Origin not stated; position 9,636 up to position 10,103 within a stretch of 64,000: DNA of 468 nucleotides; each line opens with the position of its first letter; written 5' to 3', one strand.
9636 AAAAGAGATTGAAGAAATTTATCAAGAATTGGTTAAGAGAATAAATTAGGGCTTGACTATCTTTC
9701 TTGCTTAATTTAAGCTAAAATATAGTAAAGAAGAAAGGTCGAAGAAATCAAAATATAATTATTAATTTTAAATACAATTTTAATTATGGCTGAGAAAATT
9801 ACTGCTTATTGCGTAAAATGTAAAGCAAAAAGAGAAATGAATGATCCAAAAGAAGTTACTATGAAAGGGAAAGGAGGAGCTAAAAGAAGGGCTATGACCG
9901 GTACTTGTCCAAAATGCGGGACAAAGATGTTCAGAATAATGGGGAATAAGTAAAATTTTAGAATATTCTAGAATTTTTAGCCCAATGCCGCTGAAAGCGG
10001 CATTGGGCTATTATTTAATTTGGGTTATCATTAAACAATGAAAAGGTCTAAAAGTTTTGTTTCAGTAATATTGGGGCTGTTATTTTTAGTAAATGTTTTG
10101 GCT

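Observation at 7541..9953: NifX-like FeMo-cofactor-domain protein + two MinD-type Fe-S ATPases + Zn-ribbon protein operon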

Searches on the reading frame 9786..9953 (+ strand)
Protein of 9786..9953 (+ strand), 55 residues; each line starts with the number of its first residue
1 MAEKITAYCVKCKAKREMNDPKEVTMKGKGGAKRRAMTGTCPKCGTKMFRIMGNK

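Call 3: search_protein_families(library=pfam, proteins=[window:9786-9953:+], max_evalue=0.01)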
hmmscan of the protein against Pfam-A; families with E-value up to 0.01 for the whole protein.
window:9786-9953:+ (55 aa): 2 families
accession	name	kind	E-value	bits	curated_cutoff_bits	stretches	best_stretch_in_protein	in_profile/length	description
PF18930.5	DUF5679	-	1.3e-11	44.9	27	1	8-51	1-40/40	Domain of unknown function (DUF5679)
PF01155.25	HypA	-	0.0055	17.2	28.9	1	3-52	67-100/112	Hydrogenase/urease nickel incorporation, metallochaperone, hypA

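Call 4: search_protein_families(library=ncbifam, proteins=[window:9786-9953:+], max_evalue=0.01)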
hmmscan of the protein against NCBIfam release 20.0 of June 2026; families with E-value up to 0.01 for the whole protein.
window:9786-9953:+ (55 aa): 0 families

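Call 49: find_homologous_proteins(query=window:9786-9953:+, max_evalue=0.001)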
Query window:9786-9953:+ (55 aa): 659 proteins with E <= 0.001 among 659 candidates; the best 120 are listed.
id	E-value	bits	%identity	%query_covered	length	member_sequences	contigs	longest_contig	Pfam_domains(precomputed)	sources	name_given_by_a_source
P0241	2.9e-25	104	91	96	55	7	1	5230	PF18930.6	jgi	-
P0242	3.4e-24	100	84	100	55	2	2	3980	PF18930.6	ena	-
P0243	4.4e-24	100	87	96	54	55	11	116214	PF18930.6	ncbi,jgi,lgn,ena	-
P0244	2.2e-23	98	83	95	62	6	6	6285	PF18930.6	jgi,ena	-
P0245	5.3e-23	97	89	100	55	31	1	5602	PF18930.6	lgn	-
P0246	1.2e-22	96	88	93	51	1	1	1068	PF18930.6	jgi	-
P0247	1.3e-22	96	83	98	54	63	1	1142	PF18930.6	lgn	-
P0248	2.2e-22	95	85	96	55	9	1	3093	PF18930.6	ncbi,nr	ncbi:MAG: DUF5679 domain-containing protein [bacterium]|nr:DUF5679 domain-containing protein [bacter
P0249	2.6e-22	95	83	96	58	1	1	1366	PF18930.6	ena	-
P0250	3.0e-22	94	83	96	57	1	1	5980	PF18930.6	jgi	-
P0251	3.0e-22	94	83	95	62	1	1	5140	PF18930.6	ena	-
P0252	3.9e-22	94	82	96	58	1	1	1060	PF18930.6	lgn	-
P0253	4.1e-22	94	84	93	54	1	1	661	PF18930.6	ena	-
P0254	4.2e-22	94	81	96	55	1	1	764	PF18930.6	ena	-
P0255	4.9e-22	94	84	93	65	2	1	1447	PF18930.6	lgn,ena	-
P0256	5.3e-22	94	82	100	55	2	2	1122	PF18930.6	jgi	jgi:Zn finger protein HypA/HybF involved in hydrogenase expression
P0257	5.4e-22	94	80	100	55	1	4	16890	PF18930.6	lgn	-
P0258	6.5e-22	93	81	96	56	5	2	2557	PF18930.6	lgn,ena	-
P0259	6.6e-22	93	80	100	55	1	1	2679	PF18930.6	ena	-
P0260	7.7e-22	93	85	100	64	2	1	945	PF18930.6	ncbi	-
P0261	1.3e-21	92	91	85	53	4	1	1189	PF18930.6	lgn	-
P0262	1.5e-21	92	78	100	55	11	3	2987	PF18930.6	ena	-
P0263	1.7e-21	92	84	93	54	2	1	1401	PF18930.6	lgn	-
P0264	2.0e-21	92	90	89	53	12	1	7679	PF18930.6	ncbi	-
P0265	2.2e-21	92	80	100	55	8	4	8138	PF18930.6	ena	-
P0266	2.3e-21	92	79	96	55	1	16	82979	PF18930.6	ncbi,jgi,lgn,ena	-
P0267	2.5e-21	92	77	96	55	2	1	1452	PF18930.6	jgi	-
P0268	2.5e-21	92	79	96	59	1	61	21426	PF18930.6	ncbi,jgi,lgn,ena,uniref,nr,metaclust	ncbi:MAG: hypothetical protein CO001_02660 [Candidatus Portnoybacteria bacterium CG_4_8_14_3_um_filt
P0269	2.6e-21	91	86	89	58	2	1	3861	PF18930.6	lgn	-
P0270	2.7e-21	91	80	93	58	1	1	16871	PF18930.6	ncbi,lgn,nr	ncbi:MAG: DUF5679 domain-containing protein [Patescibacteria group bacterium]|nr:DUF5679 domain-cont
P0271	2.8e-21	91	86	89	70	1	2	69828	PF18930.6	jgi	jgi:Zn finger protein HypA/HybF involved in hydrogenase expression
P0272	3.7e-21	91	81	96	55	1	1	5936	PF18930.6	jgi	jgi:Zn finger protein HypA/HybF involved in hydrogenase expression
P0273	4.1e-21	91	80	100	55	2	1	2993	PF18930.6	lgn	-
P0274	4.5e-21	91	82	93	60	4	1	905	PF18930.6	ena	-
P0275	4.8e-21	91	82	93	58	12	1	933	PF18930.6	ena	-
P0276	4.8e-21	91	82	93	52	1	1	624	PF18930.6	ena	-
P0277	5.0e-21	91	79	96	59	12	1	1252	PF18930.6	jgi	-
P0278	5.0e-21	91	80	100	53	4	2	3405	PF18930.6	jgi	jgi:Zn finger protein HypA/HybF involved in hydrogenase expression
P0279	5.4e-21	90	89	85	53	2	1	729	PF18930.6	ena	-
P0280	6.4e-21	90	79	96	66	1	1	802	PF18930.6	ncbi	-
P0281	6.6e-21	90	78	100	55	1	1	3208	PF18930.6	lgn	-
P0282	8.2e-21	90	84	93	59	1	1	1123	PF18930.6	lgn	-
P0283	8.3e-21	90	84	93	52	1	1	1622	PF18930.6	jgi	-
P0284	8.6e-21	90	79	96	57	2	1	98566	PF18930.6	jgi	jgi:Zn finger protein HypA/HybF involved in hydrogenase expression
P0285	8.6e-21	90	84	93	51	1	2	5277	PF18930.6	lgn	-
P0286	9.5e-21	90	78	100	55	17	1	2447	PF18930.6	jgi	-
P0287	1.0e-20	90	78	100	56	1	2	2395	PF18930.6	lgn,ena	-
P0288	1.0e-20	90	76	100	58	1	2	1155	PF18930.6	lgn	-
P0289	1.2e-20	89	77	96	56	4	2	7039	PF18930.6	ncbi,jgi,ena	ncbi:MAG: DUF5679 domain-containing protein [Clostridia bacterium]|jgi:Zn finger protein HypA/HybF i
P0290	1.2e-20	89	87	85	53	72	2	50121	PF18930.6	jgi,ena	-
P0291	1.3e-20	89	88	87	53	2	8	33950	PF18930.6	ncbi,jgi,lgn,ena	-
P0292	1.4e-20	89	82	89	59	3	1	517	PF18930.6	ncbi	-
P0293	1.4e-20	89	80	93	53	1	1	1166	PF18930.6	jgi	jgi:RNase P subunit RPR2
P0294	1.4e-20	89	81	96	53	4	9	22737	PF18930.6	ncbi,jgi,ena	-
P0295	1.4e-20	89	84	93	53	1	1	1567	PF18930.6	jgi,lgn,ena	-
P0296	1.5e-20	89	78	98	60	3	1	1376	PF18930.6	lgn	-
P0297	1.6e-20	89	78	93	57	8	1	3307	PF18930.6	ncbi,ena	-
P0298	1.6e-20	89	85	85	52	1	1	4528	PF18930.6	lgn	-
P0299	1.6e-20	89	84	89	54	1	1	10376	PF18930.6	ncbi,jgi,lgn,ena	-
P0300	1.7e-20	89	80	93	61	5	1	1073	PF18930.6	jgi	jgi:Zn finger protein HypA/HybF involved in hydrogenase expression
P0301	1.8e-20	89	85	87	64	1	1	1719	PF18930.6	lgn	-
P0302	2.2e-20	89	81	96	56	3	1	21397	PF18930.6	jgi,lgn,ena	-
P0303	2.3e-20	89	78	98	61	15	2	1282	PF18930.6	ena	-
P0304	2.3e-20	89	77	96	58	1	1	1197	PF18930.6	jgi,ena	jgi:Zn finger protein HypA/HybF involved in hydrogenase expression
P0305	2.4e-20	88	84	93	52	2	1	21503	PF18930.6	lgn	-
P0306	2.5e-20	88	80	100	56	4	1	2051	PF18930.6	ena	-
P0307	2.5e-20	88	79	96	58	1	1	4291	PF18930.6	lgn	-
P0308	2.5e-20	88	78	93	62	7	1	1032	PF18930.6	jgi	jgi:Zn finger protein HypA/HybF involved in hydrogenase expression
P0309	2.6e-20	88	78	100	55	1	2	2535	PF18930.6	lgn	-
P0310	2.6e-20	88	84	89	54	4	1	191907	PF18930.6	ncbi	ncbi:MAG: DUF5679 domain-containing protein [bacterium]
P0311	2.7e-20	88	84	91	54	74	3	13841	PF18930.6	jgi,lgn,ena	-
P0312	3.1e-20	88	83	93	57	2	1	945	PF18930.6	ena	-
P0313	3.1e-20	88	86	89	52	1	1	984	PF18930.6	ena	-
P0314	3.2e-20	88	81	96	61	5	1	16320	PF18930.6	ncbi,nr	ncbi:hypothetical protein HZB93_04680 [Candidatus Falkowbacteria bacterium]|nr:hypothetical protein 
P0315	3.3e-20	88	84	91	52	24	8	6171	PF18930.6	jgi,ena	-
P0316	3.3e-20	88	76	100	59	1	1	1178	PF18930.6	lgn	-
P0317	3.6e-20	88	76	100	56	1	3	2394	PF18930.6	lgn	-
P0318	3.6e-20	88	82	93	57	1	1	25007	PF18930.6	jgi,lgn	-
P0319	3.7e-20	88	81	96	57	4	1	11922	PF18930.6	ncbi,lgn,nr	ncbi:MAG: DUF5679 domain-containing protein [bacterium]|nr:DUF5679 domain-containing protein [bacter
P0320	4.0e-20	88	85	87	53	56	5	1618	PF18930.6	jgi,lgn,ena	jgi:Zn finger protein HypA/HybF involved in hydrogenase expression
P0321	4.1e-20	88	87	85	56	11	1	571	PF18930.6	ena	-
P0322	4.2e-20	88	80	89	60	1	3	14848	PF18930.6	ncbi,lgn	-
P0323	4.4e-20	88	77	96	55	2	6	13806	PF18930.6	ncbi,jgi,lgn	jgi:Zn finger protein HypA/HybF involved in hydrogenase expression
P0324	4.6e-20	88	75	96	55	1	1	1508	PF18930.6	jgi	-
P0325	4.8e-20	88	86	89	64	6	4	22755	PF18930.6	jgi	jgi:Zn finger protein HypA/HybF involved in hydrogenase expression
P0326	5.0e-20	87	77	96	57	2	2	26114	PF18930.6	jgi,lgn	jgi:Zn finger protein HypA/HybF involved in hydrogenase expression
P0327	5.3e-20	87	78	100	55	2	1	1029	PF18930.6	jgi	jgi:uncharacterized OB-fold protein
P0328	5.5e-20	87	81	96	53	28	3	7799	PF18930.6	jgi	jgi:Zn finger protein HypA/HybF involved in hydrogenase expression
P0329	5.7e-20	87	75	96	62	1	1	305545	PF18930.6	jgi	-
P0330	5.7e-20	87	79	96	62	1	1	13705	PF18930.6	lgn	-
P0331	5.9e-20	87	82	89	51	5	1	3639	PF18930.6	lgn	-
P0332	6.2e-20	87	77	96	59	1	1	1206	PF18930.6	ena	-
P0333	6.3e-20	87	78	100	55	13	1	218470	PF18930.6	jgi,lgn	jgi:Zn finger protein HypA/HybF involved in hydrogenase expression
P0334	6.6e-20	87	80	93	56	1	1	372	PF18930.6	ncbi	-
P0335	6.6e-20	87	89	85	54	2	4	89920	PF18930.6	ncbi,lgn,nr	ncbi:MAG: hypothetical protein HY005_03190 [Candidatus Staskawiczbacteria bacterium]|nr:hypothetical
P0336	6.7e-20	87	77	96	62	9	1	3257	PF18930.6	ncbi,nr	ncbi:MAG: DUF5679 domain-containing protein [bacterium]|nr:DUF5679 domain-containing protein [bacter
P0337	6.9e-20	87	80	93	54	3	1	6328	PF18930.6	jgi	-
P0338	7.4e-20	87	78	93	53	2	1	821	PF18930.6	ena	-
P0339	7.4e-20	87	79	96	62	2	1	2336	PF18930.6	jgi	-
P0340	7.9e-20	87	83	85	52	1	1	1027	PF18930.6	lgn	-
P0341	8.4e-20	87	89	85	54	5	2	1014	PF18930.6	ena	-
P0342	8.6e-20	87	83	87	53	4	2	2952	PF18930.6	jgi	-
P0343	8.6e-20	87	80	89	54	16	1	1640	PF18930.6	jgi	-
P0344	1.0e-19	87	79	96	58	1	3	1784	PF18930.6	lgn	-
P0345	1.0e-19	87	80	89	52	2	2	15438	PF18930.6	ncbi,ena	ncbi:MAG: DUF5679 domain-containing protein [Patescibacteria group bacterium]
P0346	1.0e-19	86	72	98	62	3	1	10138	PF18930.6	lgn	-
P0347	1.0e-19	86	86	89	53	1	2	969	PF18930.6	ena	-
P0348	1.1e-19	86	80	93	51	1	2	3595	PF18930.6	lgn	-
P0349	1.1e-19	86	82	89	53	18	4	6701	PF18930.6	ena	-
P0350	1.1e-19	86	85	87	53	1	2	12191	PF18930.6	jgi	-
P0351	1.2e-19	86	77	96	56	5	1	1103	PF18930.6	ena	-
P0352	1.2e-19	86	83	87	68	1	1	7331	PF18930.6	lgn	-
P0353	1.2e-19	86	78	98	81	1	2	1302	PF18930.6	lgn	-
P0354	1.2e-19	86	78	98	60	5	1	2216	PF18930.6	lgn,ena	-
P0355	1.2e-19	86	81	96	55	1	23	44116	PF18930.6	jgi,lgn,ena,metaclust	metaclust:\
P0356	1.3e-19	86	76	100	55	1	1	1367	PF18930.6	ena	-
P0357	1.3e-19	86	76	93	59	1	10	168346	PF18930.6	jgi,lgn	jgi:Zn finger protein HypA/HybF involved in hydrogenase expression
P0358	1.3e-19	86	76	100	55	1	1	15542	PF18930.6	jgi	jgi:uncharacterized OB-fold protein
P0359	1.3e-19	86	81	96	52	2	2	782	PF18930.6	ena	-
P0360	1.4e-19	86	72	98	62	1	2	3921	PF18930.6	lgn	-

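Call 50: find_encoding_contigs(protein=P0243, flank=4000, max_places=3)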
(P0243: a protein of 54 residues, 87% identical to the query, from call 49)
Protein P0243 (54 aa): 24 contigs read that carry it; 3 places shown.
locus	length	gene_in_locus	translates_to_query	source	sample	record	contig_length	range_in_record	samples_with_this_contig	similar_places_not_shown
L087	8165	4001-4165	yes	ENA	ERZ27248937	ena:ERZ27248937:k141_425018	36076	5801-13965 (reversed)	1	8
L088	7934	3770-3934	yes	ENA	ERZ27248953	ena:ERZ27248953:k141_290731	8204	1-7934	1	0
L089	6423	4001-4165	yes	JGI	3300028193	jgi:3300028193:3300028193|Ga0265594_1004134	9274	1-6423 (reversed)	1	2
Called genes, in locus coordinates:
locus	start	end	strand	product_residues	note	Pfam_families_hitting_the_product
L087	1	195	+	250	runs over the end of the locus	PF00106:adh_short, PF08659:KR, PF23441:SDR (weak), PF13561:adh_short_C2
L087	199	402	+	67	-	PF08984:DUF1858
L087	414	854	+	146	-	-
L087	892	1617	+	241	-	PF02463:SMC_N, PF00005:ABC_tran, PF13304:AAA_21 (weak)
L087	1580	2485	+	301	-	PF01458:SUFBD_core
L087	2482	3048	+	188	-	PF03167:UDG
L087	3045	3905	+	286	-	PF01656:CbiA, PF10609:ParA (weak), PF13614:AAA_31 (weak), PF00037:Fer4 (weak), PF12837:Fer4_6 (weak), PF12838:Fer4_7 (weak), PF13187:Fer4_9 (weak), PF13237:Fer4_10, +5 more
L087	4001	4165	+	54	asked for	PF18930:DUF5679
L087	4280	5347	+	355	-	PF13207:AAA_17 (weak), PF00406:ADK (weak)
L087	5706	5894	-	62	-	PF00830:Ribosomal_L28 (weak)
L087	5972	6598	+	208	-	PF02163:Peptidase_M50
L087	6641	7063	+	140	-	PF00164:Ribosom_S12_S23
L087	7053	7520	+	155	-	PF00177:Ribosomal_S7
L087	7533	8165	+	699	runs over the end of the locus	PF00009:GTP_EFTU, PF22042:EF-G_D2, PF03144:GTP_EFTU_D2, PF14492:EFG_III, PF16658:RF3_C (weak), PF03764:EFG_IV, PF00679:EFG_C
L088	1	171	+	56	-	?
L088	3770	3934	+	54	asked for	PF18930:DUF5679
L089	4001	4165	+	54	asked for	PF18930:DUF5679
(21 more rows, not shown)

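Call 51: find_encoding_contigs(protein=P0333, flank=4000, max_places=2)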
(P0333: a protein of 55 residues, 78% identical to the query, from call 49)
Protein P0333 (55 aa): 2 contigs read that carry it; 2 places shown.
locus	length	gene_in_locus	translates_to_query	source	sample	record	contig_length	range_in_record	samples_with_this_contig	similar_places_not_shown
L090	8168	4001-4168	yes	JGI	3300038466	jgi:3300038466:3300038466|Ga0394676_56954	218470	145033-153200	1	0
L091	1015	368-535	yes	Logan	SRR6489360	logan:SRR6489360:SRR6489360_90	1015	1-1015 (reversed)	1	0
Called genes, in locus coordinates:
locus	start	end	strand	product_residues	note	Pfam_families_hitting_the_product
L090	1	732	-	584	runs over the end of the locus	PF07973:tRNA_SAD, PF00587:tRNA-synt_2b, PF03129:HGTP_anticodon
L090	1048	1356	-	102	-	-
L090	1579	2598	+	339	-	PF08903:DUF1846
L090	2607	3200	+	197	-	PF02223:Thymidylate_kin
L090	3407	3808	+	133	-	-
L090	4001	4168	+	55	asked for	PF18930:DUF5679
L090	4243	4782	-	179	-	-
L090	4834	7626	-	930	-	-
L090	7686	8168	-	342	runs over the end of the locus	PF02449:Glyco_hydro_42 (weak), PF00331:Glyco_hydro_10 (weak)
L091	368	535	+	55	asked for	PF18930:DUF5679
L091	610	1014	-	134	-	?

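Call 52: find_encoding_contigs(protein=P0329, flank=4000, max_places=2)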
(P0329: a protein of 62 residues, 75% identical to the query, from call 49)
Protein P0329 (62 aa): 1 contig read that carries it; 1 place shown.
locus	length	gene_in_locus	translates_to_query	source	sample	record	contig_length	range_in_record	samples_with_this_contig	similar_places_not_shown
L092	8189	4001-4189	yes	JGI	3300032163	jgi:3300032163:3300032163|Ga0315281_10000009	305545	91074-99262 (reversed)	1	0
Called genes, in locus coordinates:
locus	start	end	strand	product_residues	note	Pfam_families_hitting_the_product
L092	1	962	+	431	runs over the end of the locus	PF12679:ABC2_membrane_2, PF12698:ABC2_membrane_3, PF01061:ABC2_membrane (weak), PF12730:ABC2_membrane_4, PF13346:ABC2_membrane_5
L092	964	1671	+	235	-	PF01551:Peptidase_M23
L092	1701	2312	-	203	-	PF00717:Peptidase_S24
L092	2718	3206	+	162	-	PF06262:Zincin_1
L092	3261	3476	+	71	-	-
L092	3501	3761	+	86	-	-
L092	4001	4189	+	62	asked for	PF18930:DUF5679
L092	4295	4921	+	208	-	PF09335:VTT_dom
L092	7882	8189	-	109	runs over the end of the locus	-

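Call 53: find_encoding_contigs(protein=P0310, flank=4000, max_places=2)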
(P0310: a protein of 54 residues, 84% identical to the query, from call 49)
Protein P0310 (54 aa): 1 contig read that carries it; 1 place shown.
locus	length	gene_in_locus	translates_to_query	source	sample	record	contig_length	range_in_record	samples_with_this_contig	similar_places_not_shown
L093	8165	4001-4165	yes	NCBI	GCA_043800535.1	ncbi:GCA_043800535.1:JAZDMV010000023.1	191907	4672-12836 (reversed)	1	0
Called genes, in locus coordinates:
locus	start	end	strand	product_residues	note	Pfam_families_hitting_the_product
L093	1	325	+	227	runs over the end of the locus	PF00535:Glycos_transf_2, PF10111:Glyco_tranf_2_2 (faint), PF13641:Glyco_tranf_2_3 (weak)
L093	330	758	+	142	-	PF00293:NUDIX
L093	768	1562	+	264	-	PF00535:Glycos_transf_2, PF02709:Glyco_transf_7C (faint), PF10111:Glyco_tranf_2_2 (faint), PF13641:Glyco_tranf_2_3, PF13632:Glyco_trans_2_3 (weak)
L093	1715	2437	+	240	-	-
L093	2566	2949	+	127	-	-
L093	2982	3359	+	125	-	PF06262:Zincin_1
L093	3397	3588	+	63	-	-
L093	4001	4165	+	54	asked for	PF18930:DUF5679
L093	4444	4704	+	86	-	-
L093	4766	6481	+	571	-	PF09851:SHOCT (faint)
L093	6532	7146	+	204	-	PF09335:VTT_dom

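Call 54: find_encoding_contigs(protein=P0266, flank=4000, max_places=2)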
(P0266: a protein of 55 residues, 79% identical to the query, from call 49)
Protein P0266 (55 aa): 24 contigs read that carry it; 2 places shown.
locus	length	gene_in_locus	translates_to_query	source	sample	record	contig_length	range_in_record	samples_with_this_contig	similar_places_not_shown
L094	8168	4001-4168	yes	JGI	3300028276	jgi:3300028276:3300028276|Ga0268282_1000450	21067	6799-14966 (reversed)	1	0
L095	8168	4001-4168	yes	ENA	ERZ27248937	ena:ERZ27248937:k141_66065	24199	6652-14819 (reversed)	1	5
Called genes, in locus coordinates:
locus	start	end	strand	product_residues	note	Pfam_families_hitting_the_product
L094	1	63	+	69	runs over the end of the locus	PF08984:DUF1858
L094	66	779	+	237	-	PF00005:ABC_tran, PF02463:SMC_N (weak), PF13304:AAA_21 (weak)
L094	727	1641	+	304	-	PF01458:SUFBD_core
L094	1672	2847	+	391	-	PF13384:HTH_23 (weak)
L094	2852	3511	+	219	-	PF03167:UDG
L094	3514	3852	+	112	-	PF04430:DUF498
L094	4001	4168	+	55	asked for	PF18930:DUF5679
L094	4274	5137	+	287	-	PF00753:Lactamase_B, PF12706:Lactamase_B_2 (weak)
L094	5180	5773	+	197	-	PF00334:NDK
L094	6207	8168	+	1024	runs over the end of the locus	-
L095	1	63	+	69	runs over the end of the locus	PF08984:DUF1858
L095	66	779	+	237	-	PF00005:ABC_tran, PF02463:SMC_N (weak), PF13304:AAA_21 (weak)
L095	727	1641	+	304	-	PF01458:SUFBD_core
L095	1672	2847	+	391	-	PF13384:HTH_23 (weak)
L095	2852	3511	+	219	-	PF03167:UDG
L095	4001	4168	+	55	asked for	PF18930:DUF5679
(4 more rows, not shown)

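Call 55: find_encoding_contigs(protein=P0357, flank=4000, max_places=2)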
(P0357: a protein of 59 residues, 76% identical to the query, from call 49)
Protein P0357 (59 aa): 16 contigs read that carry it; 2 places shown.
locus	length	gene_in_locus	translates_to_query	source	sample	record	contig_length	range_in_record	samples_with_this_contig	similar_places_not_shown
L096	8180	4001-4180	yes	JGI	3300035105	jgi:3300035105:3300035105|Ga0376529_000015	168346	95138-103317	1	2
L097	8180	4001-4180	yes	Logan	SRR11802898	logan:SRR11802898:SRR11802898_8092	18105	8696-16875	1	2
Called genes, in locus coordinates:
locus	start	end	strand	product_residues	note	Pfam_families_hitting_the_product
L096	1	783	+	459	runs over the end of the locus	PF11139:SfLAP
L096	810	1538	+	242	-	PF00106:adh_short, PF01370:Epimerase (weak), PF03435:Sacchrp_dh_NADP, PF08659:KR, PF23441:SDR (weak), PF13561:adh_short_C2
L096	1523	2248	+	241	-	PF00005:ABC_tran, PF02463:SMC_N, PF13304:AAA_21 (weak)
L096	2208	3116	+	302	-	PF01458:SUFBD_core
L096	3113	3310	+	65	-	-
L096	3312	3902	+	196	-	PF03167:UDG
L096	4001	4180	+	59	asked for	PF18930:DUF5679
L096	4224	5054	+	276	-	PF00753:Lactamase_B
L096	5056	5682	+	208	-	PF00334:NDK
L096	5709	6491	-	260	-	-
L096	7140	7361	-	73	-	PF00830:Ribosomal_L28 (weak)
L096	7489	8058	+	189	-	PF02163:Peptidase_M50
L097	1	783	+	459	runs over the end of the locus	PF11139:SfLAP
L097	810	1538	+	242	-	PF00106:adh_short, PF01370:Epimerase (weak), PF03435:Sacchrp_dh_NADP, PF08659:KR, PF23441:SDR (weak), PF13561:adh_short_C2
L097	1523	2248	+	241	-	PF00005:ABC_tran, PF02463:SMC_N, PF13304:AAA_21 (weak)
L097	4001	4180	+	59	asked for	PF18930:DUF5679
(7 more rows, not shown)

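Call 56: find_encoding_contigs(protein=P0335, flank=4000, max_places=2)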
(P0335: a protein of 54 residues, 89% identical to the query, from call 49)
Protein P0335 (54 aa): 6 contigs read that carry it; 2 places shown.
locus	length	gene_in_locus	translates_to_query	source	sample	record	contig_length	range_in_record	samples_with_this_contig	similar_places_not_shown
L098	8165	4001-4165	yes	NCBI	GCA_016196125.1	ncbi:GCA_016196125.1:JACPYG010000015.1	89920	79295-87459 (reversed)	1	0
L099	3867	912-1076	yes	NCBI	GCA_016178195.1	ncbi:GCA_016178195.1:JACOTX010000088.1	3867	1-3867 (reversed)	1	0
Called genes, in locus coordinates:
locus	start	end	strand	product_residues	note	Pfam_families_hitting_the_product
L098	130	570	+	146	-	PF02600:DsbB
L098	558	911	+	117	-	PF13473:Cupredoxin_1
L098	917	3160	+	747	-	PF00403:HMA, PF19991:HMA_2 (faint), PF00122:E1-E2_ATPase, PF00702:Hydrolase, PF08282:Hydrolase_3 (weak)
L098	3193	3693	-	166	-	PF00583:Acetyltransf_1, PF13673:Acetyltransf_10, PF13508:Acetyltransf_7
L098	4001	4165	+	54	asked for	PF18930:DUF5679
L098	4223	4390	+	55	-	-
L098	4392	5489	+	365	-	PF00406:ADK (faint), PF13207:AAA_17 (weak)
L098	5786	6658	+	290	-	PF02481:DNA_processg_A, PF17782:WHD_DprA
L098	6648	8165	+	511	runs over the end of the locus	PF13541:ChlI, PF00493:MCM (faint), PF01078:Mg_chelatase, PF00158:Sigma54_activat (faint), PF07728:AAA_5, PF13335:Mg_chelatase_C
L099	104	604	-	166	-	PF00583:Acetyltransf_1, PF13673:Acetyltransf_10, PF13508:Acetyltransf_7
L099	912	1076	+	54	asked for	PF18930:DUF5679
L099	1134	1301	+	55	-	-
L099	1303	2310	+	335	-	PF00406:ADK (faint)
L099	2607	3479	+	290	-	PF02481:DNA_processg_A, PF17782:WHD_DprA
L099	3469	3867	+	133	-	PF13541:ChlI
